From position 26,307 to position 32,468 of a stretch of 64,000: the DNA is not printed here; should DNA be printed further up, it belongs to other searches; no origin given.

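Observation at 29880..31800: Seven CCP/Sushi-like modules (eukaryotic complement-control-type signature) in the C-terminal third of the giant protein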

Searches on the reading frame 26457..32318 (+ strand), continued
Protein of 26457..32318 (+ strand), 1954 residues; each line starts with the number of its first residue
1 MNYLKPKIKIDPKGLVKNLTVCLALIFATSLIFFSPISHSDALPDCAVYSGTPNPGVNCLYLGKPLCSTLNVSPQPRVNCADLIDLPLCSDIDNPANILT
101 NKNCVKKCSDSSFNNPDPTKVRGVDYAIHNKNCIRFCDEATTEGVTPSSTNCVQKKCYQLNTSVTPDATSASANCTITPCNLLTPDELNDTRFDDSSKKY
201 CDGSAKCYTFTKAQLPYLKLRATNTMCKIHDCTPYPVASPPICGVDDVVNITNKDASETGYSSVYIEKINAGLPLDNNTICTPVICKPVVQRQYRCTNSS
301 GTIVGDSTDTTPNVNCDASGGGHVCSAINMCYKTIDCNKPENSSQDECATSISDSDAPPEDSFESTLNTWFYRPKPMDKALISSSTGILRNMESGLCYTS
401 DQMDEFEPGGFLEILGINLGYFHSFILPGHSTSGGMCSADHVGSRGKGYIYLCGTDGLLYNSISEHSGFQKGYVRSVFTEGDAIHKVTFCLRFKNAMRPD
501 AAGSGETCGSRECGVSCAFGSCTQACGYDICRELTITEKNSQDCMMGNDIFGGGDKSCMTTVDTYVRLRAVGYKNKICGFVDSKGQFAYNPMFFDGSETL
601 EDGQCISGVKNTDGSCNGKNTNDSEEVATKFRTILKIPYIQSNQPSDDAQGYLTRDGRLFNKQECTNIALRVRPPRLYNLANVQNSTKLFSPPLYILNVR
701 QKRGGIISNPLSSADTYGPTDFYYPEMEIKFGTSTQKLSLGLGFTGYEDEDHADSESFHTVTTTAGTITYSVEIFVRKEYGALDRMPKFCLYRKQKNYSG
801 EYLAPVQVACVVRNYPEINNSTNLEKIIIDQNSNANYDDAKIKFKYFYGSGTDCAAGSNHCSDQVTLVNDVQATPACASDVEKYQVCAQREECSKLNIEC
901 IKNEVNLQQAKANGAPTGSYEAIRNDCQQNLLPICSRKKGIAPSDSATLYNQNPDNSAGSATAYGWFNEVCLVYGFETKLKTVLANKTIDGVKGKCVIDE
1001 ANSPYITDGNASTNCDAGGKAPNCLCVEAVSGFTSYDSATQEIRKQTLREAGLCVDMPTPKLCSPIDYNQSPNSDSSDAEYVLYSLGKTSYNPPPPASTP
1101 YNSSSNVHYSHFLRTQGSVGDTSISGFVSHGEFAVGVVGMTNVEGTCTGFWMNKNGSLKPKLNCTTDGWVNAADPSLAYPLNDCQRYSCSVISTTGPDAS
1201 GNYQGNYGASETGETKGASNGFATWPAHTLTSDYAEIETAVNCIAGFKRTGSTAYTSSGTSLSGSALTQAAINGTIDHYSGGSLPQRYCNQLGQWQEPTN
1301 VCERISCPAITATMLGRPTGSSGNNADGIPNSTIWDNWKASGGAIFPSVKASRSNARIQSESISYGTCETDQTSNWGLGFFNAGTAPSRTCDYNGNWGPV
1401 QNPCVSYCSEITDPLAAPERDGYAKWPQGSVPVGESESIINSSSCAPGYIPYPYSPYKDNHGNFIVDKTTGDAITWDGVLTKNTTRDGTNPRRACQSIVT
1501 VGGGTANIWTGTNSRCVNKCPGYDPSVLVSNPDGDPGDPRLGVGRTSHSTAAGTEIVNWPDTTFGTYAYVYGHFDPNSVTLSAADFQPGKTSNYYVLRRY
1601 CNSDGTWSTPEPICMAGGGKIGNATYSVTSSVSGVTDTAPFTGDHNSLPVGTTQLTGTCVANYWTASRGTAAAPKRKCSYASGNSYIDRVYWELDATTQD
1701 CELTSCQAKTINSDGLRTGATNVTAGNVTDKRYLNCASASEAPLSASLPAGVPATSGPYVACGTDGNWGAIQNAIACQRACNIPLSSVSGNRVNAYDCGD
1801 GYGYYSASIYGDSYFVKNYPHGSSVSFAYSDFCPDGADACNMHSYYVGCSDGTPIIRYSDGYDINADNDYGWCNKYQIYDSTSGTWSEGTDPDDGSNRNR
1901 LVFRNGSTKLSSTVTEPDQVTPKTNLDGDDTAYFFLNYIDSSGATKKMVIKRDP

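Call 46: search_protein_families(library=pfam, proteins=[P0043, P0102, P0111, P0008, P0016], max_evalue=0.1)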
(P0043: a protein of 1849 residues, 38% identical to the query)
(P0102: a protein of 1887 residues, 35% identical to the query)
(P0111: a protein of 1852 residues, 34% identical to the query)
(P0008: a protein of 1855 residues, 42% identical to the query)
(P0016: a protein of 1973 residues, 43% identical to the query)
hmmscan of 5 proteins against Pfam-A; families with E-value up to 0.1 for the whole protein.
P0043 (1849 aa): 2 families
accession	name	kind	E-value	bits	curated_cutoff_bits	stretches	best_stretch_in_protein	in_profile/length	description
PF00084.26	Sushi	-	1.9e-05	25.4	20.7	1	1673-1709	17-52/56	Sushi repeat (SCR repeat)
PF25599.1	Ephrin_CRD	-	2.4e-05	24.7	27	0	1679-1711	23-55/59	Ephrin cysteine rich domain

P0102 (1887 aa): 2 families
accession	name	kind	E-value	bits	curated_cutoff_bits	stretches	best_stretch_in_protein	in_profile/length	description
PF00084.26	Sushi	-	1.6e-05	25.7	20.7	2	1265-1308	12-53/56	Sushi repeat (SCR repeat)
PF25599.1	Ephrin_CRD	-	0.015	15.7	27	0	1271-1308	17-54/59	Ephrin cysteine rich domain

P0111 (1852 aa): 2 families
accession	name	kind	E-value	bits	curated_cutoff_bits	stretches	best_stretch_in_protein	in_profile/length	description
PF25599.1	Ephrin_CRD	-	2.6e-08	34.2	27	0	1741-1759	39-57/59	Ephrin cysteine rich domain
PF00084.26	Sushi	-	1.2e-06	29.2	20.7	1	1700-1759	1-56/56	Sushi repeat (SCR repeat)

P0008 (1855 aa): 1 family
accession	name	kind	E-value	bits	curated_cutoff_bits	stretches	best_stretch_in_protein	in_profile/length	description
PF25599.1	Ephrin_CRD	-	6.2e-06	26.6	27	1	1654-1712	6-51/59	Ephrin cysteine rich domain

P0016 (1973 aa): 2 families
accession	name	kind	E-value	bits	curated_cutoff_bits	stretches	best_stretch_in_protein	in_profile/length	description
PF25599.1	Ephrin_CRD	-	5.9e-06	26.7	27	0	1807-1846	21-59/59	Ephrin cysteine rich domain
PF00030.24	Crystall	-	0.0029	18.1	25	0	1493-1531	1-39/82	Beta/Gamma crystallin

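Call 60: find_encoding_contigs(protein=P0001, flank=1000, max_places=3)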
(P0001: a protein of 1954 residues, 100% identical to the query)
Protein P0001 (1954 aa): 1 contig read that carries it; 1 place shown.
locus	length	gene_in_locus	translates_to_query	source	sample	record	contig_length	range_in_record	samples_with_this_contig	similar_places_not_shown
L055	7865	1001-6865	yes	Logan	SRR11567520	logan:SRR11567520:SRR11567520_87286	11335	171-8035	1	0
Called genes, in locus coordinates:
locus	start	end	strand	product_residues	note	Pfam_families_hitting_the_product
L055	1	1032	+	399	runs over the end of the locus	?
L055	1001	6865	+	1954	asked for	-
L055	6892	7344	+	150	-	PF00731:AIRC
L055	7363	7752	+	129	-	-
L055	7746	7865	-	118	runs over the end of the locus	-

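Call 61: list_cluster_members(proteins=[P0001, P0111, P0023])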
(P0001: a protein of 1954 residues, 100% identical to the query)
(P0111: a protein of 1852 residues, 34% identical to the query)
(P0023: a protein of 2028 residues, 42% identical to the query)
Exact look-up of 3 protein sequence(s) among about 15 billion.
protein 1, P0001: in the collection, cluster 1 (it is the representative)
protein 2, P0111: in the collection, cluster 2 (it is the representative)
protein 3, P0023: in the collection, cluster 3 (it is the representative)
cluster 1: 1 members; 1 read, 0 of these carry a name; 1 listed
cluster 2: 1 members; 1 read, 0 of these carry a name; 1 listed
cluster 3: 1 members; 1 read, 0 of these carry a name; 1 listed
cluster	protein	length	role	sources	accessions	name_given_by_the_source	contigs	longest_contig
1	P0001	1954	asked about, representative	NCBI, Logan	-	-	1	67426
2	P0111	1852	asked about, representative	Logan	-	-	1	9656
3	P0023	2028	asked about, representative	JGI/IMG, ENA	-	-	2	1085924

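Call 67: search_protein_families(library=ncbifam, proteins=[window:26457-32318:+], max_evalue=1)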
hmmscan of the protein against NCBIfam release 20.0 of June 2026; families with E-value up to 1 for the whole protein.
window:26457-32318:+ (1954 aa): 0 families
